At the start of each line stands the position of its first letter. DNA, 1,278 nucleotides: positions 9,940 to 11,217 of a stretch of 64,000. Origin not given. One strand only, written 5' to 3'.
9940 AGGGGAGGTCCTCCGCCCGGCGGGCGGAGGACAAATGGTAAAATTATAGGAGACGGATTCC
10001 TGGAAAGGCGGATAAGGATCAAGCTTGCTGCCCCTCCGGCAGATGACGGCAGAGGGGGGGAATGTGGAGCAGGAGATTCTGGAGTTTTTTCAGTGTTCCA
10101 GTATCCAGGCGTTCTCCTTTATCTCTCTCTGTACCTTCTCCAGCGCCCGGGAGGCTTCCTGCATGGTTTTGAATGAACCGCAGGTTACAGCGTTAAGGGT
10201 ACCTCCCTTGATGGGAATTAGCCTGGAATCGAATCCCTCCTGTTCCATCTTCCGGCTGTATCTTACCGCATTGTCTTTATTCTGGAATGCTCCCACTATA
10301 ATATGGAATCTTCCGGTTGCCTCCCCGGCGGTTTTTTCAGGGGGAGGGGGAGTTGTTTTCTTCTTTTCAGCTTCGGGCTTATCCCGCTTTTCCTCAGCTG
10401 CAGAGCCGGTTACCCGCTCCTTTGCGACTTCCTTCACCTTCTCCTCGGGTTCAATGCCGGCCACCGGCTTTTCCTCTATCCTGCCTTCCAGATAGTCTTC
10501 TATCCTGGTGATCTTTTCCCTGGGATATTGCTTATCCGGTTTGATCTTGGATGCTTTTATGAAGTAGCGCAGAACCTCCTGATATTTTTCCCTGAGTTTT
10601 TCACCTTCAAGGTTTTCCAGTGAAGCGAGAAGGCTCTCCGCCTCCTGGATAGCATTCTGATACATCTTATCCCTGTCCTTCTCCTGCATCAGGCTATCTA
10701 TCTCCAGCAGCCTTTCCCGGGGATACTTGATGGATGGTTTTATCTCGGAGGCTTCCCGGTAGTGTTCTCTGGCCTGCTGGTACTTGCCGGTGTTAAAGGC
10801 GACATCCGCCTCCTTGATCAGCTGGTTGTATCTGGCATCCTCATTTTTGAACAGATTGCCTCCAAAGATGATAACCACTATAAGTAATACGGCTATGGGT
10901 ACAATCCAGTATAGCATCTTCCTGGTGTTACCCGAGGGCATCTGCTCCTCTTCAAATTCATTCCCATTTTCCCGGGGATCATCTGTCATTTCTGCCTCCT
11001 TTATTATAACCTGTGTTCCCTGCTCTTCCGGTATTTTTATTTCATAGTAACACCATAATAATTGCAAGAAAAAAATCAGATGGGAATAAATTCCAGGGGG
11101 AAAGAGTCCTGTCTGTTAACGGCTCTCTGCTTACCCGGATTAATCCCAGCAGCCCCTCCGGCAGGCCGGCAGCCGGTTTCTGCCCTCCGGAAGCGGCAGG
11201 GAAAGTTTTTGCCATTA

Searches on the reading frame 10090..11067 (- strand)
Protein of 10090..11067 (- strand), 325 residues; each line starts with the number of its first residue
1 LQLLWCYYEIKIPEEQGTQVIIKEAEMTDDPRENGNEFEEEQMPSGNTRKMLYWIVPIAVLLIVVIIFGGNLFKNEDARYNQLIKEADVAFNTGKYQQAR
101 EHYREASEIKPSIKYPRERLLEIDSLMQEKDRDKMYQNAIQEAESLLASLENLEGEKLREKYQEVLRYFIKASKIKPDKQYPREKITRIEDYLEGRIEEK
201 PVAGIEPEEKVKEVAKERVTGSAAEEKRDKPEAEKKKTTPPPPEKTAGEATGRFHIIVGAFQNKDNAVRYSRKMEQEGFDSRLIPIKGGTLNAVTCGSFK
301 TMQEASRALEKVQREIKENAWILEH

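Call 21: search_protein_families(library=pfam, proteins=[window:10090-11067:-], max_evalue=0.0001)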
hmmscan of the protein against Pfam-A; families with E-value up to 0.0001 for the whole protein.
window:10090-11067:- (325 aa): 2 families
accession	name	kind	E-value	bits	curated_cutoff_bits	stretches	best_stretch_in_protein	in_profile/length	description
PF05036.18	SPOR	-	1.2e-10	42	21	1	251-322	2-74/76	SPOR domain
PF00515.34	TPR_1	-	6.5e-05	23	27.8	0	89-112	10-33/34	Tetratricopeptide repeat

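Call 89: search_protein_families(library=ncbifam, proteins=[window:10090-11067:-], max_evalue=0.001)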
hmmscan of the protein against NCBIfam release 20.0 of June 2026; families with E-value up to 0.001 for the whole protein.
window:10090-11067:- (325 aa): 2 families
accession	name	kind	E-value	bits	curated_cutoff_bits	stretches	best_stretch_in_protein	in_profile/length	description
TIGR02223.1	ftsN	equivalog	6.1e-08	32.6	107.65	1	180-315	169-290/299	cell division protein FtsN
NF007953.1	PRK10672.1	equivalog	2.6e-05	23.9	201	1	218-322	253-358/362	endolytic peptidoglycan transglycosylase RlpA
